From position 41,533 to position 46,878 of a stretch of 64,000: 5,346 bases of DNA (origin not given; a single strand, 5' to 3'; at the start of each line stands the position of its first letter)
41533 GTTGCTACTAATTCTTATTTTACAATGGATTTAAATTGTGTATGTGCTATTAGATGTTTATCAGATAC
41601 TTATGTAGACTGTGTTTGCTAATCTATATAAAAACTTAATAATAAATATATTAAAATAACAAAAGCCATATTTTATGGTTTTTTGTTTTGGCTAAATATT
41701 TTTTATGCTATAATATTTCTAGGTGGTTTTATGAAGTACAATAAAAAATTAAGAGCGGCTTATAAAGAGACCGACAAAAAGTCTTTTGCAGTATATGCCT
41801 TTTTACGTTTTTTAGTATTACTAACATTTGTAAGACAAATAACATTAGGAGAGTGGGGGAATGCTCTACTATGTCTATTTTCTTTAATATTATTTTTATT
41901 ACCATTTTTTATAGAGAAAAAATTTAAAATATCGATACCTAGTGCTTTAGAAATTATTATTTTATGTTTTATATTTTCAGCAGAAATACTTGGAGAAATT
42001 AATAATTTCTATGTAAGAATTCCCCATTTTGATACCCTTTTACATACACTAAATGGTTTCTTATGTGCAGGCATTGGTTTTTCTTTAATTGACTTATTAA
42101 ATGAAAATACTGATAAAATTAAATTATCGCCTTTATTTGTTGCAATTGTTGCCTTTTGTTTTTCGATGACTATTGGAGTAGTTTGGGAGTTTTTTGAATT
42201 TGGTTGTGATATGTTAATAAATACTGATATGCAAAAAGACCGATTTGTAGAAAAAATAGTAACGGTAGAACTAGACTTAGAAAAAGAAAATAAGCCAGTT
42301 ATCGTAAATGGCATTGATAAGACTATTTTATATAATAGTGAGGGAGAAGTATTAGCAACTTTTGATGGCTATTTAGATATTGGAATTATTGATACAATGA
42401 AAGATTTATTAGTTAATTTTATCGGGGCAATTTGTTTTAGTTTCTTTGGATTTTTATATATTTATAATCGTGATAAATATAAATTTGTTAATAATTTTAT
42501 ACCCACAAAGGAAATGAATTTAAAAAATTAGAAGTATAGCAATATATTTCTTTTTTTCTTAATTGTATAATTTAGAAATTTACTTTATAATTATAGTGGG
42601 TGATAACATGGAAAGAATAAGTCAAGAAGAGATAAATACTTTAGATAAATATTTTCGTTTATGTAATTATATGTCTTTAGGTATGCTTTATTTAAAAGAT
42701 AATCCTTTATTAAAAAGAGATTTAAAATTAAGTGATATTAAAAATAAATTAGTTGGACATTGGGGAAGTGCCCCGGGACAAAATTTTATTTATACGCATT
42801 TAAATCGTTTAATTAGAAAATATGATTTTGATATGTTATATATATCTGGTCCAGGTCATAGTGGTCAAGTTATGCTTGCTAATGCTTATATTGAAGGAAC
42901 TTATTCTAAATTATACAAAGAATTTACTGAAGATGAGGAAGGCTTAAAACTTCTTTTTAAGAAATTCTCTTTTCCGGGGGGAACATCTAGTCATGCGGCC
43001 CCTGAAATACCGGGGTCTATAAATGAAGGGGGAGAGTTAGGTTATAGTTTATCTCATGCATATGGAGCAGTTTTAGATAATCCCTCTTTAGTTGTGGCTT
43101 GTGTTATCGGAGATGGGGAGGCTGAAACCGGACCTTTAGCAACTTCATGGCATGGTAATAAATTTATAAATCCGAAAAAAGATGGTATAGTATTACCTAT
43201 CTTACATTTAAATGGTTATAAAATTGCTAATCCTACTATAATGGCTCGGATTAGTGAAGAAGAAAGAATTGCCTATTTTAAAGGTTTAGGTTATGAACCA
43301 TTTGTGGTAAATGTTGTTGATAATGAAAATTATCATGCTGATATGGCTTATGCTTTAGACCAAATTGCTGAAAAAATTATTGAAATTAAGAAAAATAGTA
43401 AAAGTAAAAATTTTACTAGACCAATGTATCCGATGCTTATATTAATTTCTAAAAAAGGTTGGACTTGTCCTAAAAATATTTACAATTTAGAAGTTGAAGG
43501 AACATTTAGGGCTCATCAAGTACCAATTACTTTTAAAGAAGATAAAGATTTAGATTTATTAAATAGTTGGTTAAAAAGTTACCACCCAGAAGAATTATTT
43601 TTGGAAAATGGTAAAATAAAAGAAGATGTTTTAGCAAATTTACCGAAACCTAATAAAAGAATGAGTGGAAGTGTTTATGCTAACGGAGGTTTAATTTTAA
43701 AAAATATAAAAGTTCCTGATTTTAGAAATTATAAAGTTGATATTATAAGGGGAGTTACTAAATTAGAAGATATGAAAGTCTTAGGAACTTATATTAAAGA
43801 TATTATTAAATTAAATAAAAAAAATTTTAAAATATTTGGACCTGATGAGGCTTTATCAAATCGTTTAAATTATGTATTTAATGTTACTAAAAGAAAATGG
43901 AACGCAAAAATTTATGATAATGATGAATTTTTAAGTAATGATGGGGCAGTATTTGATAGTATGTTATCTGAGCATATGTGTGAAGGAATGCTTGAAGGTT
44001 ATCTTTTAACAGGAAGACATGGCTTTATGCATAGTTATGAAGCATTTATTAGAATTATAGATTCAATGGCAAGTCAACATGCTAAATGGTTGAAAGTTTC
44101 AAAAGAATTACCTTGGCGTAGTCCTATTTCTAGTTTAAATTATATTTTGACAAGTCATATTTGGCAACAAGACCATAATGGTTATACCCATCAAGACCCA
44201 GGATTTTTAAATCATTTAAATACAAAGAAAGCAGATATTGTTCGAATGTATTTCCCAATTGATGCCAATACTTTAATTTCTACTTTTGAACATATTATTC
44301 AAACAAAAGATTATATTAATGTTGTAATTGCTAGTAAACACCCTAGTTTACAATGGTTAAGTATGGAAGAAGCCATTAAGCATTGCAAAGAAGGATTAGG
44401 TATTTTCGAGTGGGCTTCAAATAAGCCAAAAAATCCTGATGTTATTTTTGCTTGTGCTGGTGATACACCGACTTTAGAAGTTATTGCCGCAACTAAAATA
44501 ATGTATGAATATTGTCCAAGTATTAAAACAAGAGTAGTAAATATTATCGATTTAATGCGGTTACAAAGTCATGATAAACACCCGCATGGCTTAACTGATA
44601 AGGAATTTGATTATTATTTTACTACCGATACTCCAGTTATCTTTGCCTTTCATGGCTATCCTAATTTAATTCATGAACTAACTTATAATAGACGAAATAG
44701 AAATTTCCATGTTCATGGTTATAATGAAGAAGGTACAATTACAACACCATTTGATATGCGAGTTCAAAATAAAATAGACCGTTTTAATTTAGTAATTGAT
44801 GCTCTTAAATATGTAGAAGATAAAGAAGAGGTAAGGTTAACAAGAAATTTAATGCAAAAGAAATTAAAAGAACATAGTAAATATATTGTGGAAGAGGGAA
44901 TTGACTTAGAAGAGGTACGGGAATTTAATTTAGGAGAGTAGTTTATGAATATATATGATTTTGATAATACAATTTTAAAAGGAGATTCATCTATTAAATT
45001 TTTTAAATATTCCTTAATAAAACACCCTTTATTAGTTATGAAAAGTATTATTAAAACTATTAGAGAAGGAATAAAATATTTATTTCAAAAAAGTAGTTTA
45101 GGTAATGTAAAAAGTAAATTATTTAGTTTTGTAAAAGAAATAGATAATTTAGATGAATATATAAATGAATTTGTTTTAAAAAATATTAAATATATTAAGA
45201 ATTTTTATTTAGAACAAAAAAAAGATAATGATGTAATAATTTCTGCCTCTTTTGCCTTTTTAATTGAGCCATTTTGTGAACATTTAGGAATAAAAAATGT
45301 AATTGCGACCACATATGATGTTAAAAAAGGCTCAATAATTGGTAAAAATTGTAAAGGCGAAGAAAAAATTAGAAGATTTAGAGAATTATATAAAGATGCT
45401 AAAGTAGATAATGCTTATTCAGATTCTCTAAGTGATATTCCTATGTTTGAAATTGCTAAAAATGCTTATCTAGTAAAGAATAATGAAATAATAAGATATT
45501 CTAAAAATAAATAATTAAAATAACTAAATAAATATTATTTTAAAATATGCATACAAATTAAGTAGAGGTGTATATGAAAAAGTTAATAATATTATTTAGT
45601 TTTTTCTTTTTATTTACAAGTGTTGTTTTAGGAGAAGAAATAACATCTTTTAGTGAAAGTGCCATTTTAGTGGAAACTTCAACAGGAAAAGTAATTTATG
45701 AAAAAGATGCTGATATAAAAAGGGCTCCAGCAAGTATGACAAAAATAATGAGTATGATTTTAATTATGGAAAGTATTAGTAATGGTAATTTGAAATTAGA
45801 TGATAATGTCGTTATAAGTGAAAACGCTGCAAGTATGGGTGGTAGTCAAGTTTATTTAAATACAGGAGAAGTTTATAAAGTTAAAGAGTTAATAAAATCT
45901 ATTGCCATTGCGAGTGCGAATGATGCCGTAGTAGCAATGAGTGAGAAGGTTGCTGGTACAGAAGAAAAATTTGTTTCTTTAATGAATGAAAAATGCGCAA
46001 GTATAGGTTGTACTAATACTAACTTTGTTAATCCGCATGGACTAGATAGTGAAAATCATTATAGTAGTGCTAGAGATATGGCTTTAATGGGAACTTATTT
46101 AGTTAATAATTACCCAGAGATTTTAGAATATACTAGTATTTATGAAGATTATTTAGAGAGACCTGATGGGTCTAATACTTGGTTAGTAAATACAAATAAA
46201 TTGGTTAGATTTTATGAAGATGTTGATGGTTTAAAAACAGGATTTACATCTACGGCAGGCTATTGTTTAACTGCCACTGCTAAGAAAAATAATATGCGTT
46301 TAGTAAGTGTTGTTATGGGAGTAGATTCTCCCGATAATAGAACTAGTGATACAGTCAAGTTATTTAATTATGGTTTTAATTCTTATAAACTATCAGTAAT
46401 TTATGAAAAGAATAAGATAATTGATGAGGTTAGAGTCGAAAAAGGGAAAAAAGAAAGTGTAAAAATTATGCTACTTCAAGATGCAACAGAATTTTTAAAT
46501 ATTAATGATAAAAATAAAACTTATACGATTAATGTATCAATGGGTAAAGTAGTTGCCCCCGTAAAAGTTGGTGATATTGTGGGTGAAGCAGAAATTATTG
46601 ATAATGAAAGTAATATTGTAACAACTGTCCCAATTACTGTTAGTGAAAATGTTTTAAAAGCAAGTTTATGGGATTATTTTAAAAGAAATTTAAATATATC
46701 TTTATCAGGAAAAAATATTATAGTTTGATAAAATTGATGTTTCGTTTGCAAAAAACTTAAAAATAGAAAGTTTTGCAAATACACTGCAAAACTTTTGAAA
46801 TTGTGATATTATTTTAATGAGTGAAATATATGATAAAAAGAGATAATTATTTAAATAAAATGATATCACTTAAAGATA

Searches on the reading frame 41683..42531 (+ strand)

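Call 59: search_protein_families(library=pfam, proteins=[window:41683-42531:+], max_evalue=0.01)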
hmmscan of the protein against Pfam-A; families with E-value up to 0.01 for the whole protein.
window:41683-42531:+ (282 aa): 1 family
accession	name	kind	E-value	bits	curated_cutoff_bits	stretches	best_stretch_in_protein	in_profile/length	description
PF09997.14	DUF2238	-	0.0025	18.1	26.4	0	111-182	54-118/140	Predicted membrane protein (DUF2238)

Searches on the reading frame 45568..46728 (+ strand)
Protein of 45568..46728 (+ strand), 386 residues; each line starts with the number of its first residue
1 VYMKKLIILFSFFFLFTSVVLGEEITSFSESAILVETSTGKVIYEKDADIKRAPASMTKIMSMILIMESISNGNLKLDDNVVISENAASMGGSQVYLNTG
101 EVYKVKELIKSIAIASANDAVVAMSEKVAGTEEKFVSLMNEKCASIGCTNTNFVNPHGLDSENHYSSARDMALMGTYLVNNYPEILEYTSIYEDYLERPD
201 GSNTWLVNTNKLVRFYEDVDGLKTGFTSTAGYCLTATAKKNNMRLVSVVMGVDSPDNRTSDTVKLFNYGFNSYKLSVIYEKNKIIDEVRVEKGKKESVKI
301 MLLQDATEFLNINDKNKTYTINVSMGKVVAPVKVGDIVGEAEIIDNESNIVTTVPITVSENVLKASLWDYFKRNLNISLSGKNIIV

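Call 3: search_protein_families(library=pfam, proteins=[window:45568-46728:+], max_evalue=0.01)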
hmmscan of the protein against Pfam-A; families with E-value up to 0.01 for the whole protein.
window:45568-46728:+ (386 aa): 3 families
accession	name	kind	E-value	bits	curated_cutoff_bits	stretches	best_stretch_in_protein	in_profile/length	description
PF00768.25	Peptidase_S11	-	3e-78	263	27.6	1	29-253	12-238/239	D-alanyl-D-alanine carboxypeptidase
PF13354.11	Beta-lactamase2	-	1.2e-09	38.3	22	1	37-179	7-147/214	Beta-lactamase enzyme family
PF07943.18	PBP5_C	-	1.9e-09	38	21.2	1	274-362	2-89/91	Penicillin-binding protein 5, C-terminal domain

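Call 4: search_protein_families(library=ncbifam, proteins=[window:45568-46728:+], max_evalue=0.01)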
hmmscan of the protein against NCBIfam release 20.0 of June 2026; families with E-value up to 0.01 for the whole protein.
window:45568-46728:+ (386 aa): 8 families
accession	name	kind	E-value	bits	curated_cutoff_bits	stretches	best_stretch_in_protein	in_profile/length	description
NF038273.1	strep_PBP3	exception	8.5e-64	216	490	1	5-348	2-370/407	D-alanyl-D-alanine carboxypeptidase PBP3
NF008059.0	PRK10793.1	equivalog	2.4e-54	184.6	694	1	29-364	46-383/403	D-alanyl-D-alanine carboxypeptidase DacA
NF008489.0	PRK11397.1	equivalog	8.3e-53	179.5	610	1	30-372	38-386/389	serine-type D-Ala-D-Ala carboxypeptidase DacD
NF007445.0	PRK10001.1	equivalog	1.8e-52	178.5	765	1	8-367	13-379/400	serine-type D-Ala-D-Ala carboxypeptidase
NF038258.2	PBP4_Staph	exception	6.7e-47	160.1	500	1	28-263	39-290/366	penicillin-binding protein PBP4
NF008668.0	PRK11669.1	equivalog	2.5e-27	95.8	294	1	29-250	43-261/316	D-alanyl-D-alanine endopeptidase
NF000471.1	vanY_of_D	exception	3.5e-22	79.1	625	1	30-265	100-347/354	transpeptidase-like D-Ala-D-Ala carboxypeptidase VanY-D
NF033103.1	bla_class_A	equivalog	0.0083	15.3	200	0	37-133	20-116/257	class A beta-lactamase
